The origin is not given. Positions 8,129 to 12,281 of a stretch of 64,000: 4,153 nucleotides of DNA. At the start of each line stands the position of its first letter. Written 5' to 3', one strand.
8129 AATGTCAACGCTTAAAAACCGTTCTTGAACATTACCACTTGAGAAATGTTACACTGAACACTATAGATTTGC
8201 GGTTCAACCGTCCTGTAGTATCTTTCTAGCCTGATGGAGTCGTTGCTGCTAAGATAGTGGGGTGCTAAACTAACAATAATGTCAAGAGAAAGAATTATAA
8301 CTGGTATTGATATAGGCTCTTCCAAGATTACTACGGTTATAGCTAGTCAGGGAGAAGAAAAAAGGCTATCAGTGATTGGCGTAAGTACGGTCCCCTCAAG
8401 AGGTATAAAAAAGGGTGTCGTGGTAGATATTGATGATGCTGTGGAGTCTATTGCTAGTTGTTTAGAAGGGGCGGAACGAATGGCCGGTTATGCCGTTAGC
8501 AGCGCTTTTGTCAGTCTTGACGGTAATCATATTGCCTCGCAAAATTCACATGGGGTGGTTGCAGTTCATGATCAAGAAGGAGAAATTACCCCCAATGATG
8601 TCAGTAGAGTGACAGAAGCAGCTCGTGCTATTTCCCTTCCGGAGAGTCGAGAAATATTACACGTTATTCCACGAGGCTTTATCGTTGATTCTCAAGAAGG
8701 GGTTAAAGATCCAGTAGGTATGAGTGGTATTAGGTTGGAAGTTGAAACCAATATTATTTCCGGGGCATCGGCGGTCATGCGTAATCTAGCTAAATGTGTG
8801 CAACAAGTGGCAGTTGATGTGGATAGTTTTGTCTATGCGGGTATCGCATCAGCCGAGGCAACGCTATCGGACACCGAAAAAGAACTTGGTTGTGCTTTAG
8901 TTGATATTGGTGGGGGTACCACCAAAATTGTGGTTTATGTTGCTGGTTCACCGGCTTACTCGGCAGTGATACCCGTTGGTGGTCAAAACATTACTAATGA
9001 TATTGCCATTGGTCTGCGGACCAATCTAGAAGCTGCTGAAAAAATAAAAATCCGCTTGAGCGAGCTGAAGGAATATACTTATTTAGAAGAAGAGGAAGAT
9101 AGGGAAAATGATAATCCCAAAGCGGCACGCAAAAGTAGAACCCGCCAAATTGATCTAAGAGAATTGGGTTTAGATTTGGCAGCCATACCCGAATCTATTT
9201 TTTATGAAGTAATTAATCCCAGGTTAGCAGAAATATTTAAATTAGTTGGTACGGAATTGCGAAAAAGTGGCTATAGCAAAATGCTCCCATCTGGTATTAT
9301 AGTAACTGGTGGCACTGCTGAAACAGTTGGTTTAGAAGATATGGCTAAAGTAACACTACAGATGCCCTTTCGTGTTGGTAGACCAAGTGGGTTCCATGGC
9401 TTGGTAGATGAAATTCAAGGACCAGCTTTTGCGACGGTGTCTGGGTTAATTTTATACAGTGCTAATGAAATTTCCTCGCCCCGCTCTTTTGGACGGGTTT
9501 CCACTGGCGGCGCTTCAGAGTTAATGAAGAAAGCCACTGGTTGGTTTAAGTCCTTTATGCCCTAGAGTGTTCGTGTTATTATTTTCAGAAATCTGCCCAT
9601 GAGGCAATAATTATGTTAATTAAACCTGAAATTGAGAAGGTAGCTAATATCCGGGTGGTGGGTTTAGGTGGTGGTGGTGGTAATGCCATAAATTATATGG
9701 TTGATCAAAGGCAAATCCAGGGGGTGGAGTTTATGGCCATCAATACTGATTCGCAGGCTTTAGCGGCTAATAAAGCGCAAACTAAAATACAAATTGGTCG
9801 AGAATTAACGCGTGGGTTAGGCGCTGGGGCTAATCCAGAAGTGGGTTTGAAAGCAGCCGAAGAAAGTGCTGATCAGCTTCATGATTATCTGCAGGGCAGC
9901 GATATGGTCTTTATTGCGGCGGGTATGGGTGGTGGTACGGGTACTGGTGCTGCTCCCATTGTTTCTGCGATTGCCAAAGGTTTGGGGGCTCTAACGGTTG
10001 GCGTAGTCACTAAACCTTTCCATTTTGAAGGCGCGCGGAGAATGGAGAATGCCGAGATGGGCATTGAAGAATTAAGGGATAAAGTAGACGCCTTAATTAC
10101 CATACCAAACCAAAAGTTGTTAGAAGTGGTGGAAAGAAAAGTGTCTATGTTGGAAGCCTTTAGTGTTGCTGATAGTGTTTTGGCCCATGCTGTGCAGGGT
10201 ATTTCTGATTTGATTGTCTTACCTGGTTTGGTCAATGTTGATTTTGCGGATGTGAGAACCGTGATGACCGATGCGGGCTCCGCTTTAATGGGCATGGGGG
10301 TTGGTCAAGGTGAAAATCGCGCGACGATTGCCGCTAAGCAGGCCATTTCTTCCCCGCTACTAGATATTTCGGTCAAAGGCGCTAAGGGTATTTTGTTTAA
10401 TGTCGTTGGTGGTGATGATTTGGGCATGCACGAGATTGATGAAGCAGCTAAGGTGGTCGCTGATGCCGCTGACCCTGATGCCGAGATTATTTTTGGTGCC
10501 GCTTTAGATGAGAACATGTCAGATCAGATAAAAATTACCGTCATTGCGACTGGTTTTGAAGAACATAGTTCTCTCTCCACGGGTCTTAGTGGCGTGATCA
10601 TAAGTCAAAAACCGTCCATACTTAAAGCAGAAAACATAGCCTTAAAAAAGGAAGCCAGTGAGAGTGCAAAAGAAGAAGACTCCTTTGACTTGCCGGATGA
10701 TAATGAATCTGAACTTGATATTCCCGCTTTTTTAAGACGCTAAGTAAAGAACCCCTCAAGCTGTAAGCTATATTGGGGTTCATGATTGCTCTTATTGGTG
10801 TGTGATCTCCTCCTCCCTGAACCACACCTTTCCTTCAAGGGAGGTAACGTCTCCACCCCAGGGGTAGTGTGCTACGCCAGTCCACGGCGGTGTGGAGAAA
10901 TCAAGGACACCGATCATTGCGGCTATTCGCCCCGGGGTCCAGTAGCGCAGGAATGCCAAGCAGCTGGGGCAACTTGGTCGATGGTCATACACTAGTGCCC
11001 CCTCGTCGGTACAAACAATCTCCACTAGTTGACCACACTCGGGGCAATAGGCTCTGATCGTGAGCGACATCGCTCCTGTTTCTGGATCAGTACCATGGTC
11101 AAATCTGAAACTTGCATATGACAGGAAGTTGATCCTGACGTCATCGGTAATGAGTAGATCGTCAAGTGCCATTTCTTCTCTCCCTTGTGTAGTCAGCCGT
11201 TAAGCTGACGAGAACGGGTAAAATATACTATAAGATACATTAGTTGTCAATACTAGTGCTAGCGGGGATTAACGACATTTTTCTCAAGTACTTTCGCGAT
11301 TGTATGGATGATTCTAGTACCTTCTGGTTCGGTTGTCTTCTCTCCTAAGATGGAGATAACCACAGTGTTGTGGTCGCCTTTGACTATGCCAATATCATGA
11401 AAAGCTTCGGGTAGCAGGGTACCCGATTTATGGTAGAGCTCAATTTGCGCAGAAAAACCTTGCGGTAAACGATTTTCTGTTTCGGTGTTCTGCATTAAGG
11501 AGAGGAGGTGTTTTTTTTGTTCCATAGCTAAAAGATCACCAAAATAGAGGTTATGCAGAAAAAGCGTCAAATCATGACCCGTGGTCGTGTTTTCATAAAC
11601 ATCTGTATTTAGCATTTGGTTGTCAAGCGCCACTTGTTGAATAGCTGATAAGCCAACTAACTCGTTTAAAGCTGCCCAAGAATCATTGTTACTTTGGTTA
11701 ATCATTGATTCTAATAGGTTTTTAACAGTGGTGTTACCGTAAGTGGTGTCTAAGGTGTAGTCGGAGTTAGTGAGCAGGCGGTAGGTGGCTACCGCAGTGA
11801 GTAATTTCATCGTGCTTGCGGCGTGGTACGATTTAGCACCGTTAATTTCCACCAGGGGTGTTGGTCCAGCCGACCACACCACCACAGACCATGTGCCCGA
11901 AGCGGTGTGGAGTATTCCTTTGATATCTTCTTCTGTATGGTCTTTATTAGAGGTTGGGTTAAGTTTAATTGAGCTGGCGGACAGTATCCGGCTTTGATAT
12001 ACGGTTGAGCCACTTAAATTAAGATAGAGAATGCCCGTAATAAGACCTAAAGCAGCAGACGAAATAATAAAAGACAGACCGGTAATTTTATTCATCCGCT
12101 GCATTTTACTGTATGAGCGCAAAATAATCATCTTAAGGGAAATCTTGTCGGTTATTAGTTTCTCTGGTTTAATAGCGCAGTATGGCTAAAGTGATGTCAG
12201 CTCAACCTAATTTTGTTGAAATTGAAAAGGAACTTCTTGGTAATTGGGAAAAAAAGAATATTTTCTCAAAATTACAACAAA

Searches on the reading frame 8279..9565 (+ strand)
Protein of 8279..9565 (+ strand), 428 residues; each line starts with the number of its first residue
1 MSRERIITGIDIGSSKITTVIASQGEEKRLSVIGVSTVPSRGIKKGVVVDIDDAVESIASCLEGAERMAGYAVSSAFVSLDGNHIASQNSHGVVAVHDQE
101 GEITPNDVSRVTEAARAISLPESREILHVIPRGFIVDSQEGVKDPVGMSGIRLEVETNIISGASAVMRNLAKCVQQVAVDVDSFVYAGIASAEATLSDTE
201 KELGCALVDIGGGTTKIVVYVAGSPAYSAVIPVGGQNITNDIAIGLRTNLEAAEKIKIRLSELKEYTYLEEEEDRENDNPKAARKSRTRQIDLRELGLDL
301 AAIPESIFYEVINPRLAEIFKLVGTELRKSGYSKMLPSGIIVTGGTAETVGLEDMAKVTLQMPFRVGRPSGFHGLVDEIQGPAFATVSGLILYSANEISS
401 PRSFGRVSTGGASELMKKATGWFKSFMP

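Call 79: search_protein_families(library=pfam, proteins=[window:8279-9565:+], max_evalue=0.00001)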
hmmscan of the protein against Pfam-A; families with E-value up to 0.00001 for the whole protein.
window:8279-9565:+ (428 aa): 4 families
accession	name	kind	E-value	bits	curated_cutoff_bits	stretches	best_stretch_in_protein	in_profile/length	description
PF14450.12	FtsA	-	1.2e-40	139.2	31.8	2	206-389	1-127/127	Cell division protein FtsA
PF02491.25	SHS2_FTSA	-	1.6e-31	108.9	25.4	1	82-160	1-78/79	SHS2 domain inserted in FTSA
PF11104.14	PilM_2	-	5.5e-13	49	27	1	175-261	151-238/340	Type IV pilus assembly protein PilM;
PF06723.19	MreB_Mbl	-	8e-09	35.2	27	1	199-367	141-304/327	MreB/Mbl protein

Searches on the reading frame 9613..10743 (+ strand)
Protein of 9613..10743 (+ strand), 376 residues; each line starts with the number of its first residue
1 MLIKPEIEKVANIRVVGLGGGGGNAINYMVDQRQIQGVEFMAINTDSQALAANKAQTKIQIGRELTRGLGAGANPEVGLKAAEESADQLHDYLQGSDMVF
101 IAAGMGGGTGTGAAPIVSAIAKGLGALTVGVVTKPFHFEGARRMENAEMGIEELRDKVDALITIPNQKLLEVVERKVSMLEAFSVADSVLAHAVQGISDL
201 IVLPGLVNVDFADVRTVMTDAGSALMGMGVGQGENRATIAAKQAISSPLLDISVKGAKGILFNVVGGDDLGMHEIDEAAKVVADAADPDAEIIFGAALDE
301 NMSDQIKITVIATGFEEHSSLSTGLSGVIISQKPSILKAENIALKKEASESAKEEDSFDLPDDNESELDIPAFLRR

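Call 22: search_protein_families(library=pfam, proteins=[window:9613-10743:+], max_evalue=0.001)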
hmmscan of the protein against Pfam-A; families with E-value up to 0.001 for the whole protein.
window:9613-10743:+ (376 aa): 2 families
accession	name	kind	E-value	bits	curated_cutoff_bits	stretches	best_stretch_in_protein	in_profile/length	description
PF00091.31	Tubulin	-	2e-49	168.9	33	1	12-173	1-189/190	Tubulin/FtsZ family, GTPase domain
PF12327.13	FtsZ_C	-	7.4e-35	119.6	27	1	222-316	1-95/95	FtsZ family, C-terminal domain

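Call 80: list_cluster_members(proteins=[window:9613-10743:+, window:8279-9565:+, window:12182-15043:+, window:42312-44123:+, window:37537-38976:+, window:25702-26457:+, window:33500-33940:-, window:54053-55093:+, window:10792-11172:-, L082:8077-10665:+])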
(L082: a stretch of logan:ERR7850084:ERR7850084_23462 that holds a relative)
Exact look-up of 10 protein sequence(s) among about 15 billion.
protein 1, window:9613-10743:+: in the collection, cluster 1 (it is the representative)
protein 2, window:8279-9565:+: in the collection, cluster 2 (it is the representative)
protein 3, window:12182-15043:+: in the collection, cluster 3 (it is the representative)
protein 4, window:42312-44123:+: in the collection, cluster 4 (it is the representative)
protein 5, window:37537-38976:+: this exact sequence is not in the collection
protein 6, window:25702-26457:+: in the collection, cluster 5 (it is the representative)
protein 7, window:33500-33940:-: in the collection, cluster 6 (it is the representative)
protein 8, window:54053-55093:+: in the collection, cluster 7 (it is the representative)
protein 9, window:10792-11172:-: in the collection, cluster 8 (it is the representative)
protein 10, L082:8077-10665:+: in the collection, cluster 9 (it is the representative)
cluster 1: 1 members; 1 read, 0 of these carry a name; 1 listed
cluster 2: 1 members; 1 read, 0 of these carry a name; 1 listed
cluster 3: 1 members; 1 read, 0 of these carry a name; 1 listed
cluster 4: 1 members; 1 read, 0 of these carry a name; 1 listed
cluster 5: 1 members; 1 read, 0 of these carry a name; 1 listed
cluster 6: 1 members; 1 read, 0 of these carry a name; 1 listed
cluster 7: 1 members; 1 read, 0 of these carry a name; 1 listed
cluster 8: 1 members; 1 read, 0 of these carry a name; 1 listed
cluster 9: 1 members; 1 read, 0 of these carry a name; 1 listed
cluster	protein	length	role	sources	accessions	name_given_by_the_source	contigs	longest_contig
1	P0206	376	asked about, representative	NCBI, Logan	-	-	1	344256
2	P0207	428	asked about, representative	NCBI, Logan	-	-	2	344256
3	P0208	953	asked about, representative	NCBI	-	-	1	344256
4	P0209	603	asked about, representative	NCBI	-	-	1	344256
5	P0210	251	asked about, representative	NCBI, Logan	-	-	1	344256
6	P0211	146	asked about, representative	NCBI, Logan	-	-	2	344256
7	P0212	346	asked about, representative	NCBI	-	-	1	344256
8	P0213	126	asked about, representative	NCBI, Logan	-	-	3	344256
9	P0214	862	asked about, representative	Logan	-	-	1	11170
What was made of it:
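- Every tested protein of this genome is a singleton cluster, so singleton status is uninformative (call 80).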

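Call 81: find_encoding_contigs(protein=P0213, flank=4000, max_places=5)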
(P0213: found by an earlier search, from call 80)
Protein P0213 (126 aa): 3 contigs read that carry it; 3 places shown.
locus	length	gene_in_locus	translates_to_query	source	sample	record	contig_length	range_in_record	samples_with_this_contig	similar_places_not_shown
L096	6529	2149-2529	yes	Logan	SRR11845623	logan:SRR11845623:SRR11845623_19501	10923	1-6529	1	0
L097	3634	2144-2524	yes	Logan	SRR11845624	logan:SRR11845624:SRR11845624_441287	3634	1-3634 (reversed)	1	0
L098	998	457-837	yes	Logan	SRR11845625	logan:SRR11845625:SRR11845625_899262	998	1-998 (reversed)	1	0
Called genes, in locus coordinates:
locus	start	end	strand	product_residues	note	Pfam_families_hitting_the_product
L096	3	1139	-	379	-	?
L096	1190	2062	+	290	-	PF13354:Beta-lactamase2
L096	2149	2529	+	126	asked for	-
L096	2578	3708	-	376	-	PF00091:Tubulin, PF12327:FtsZ_C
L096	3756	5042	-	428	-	PF14450:FtsA, PF02491:SHS2_FTSA, PF11104:PilM_2, PF06723:MreB_Mbl, PF14450:FtsA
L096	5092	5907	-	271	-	PF08478:POTRA_1 (weak)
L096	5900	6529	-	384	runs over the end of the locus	PF03033:Glyco_transf_28, PF04101:Glyco_tran_28_C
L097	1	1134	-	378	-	?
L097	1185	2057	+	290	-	PF13354:Beta-lactamase2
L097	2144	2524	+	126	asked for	-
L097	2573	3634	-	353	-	?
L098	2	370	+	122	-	?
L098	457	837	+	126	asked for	-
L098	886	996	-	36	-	?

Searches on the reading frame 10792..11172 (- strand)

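Call 22: search_protein_families(library=pfam, proteins=[window:10792-11172:-], max_evalue=0.001)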
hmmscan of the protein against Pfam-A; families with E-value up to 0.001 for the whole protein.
window:10792-11172:- (126 aa): 1 family
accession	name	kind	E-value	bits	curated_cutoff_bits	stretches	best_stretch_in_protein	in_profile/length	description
PF12172.15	zf-ChsH2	-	0.00089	19.4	23.2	0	54-73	14-33/37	ChsH2, rubredoxin-like zinc ribbon domain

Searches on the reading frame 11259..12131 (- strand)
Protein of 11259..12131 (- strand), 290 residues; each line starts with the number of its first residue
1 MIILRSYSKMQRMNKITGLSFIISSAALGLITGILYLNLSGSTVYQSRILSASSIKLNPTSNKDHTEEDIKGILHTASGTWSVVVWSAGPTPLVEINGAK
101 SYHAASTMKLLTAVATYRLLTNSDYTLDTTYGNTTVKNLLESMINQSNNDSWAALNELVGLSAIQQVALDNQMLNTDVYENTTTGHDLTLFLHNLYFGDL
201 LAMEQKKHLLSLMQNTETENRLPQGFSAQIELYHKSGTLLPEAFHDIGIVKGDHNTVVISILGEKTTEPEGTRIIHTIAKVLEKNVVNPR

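Call 22: search_protein_families(library=pfam, proteins=[window:11259-12131:-], max_evalue=0.001)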
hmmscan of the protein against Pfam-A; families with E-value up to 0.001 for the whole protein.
window:11259-12131:- (290 aa): 2 families
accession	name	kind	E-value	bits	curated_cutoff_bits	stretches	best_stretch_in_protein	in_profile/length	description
PF13354.11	Beta-lactamase2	-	4.1e-26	92.1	22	1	88-262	7-213/214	Beta-lactamase enzyme family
PF16358.11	RcsF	-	0.00079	19.8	29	0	210-254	7-51/110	RcsF lipoprotein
